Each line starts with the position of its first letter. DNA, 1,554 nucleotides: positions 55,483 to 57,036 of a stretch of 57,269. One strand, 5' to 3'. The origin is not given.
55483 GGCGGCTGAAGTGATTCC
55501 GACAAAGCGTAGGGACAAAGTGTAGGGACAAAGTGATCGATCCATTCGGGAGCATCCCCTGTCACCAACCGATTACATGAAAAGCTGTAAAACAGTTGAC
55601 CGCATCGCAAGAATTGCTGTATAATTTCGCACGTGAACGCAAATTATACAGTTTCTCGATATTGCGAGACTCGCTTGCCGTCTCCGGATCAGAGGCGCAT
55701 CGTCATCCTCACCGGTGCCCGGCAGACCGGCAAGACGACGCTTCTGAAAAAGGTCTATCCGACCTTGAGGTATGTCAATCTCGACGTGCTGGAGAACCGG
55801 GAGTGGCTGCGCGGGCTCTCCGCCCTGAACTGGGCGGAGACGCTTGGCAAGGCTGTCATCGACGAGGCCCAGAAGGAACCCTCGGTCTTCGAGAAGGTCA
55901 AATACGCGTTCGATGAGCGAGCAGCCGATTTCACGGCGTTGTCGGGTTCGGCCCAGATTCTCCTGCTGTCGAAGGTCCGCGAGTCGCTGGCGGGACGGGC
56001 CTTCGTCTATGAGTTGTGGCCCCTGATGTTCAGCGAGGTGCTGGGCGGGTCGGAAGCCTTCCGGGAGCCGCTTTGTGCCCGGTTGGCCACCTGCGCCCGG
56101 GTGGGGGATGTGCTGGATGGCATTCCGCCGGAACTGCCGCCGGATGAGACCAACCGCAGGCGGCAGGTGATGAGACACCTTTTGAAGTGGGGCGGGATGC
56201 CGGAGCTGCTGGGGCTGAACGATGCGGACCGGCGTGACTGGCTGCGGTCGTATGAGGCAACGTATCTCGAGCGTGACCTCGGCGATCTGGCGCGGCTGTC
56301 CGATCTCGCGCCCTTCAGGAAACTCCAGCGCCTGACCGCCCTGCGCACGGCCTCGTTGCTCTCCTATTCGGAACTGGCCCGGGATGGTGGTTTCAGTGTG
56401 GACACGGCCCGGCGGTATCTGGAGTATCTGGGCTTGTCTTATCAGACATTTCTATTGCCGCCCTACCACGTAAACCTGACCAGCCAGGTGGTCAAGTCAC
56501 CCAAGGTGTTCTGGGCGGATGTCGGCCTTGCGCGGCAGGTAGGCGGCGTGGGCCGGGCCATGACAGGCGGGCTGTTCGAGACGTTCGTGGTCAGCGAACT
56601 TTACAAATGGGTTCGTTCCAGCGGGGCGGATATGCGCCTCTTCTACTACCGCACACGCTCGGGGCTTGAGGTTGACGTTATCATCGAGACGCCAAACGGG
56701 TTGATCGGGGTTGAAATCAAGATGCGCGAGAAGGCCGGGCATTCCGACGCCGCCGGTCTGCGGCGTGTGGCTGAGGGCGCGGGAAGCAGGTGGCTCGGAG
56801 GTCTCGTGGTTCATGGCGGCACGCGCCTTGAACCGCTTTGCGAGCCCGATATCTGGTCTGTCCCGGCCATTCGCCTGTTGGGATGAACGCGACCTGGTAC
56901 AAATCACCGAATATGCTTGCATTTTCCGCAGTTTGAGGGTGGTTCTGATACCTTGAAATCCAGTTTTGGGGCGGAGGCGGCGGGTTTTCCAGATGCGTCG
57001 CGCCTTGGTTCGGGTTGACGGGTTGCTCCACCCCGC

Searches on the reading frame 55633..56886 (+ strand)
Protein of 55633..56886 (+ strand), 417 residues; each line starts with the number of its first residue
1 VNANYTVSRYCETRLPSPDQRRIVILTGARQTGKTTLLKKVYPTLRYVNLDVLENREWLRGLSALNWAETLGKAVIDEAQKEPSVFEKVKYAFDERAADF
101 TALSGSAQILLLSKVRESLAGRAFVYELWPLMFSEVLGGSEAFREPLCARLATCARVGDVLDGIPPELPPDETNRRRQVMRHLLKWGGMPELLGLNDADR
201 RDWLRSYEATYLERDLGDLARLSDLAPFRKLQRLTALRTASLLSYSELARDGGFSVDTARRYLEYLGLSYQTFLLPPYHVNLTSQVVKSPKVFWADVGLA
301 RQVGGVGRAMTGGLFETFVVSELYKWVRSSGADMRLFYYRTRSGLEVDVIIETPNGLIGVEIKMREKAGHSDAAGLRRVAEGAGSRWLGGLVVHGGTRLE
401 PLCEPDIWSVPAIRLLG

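Call 11: search_protein_families(library=pfam, proteins=[window:55633-56886:+])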
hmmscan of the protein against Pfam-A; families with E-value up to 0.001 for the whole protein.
window:55633-56886:+ (417 aa): 3 families
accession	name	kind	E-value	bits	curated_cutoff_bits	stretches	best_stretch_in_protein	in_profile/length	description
PF13635.12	DUF4143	-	1.6e-37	129.2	28.1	1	213-364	1-159/160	Domain of unknown function (DUF4143)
PF13173.12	AAA_14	-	9.2e-24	84.3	27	1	21-137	2-129/129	AAA domain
PF13191.12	AAA_16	-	9.1e-06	26.7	32.6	1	18-205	24-145/167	AAA ATPase domain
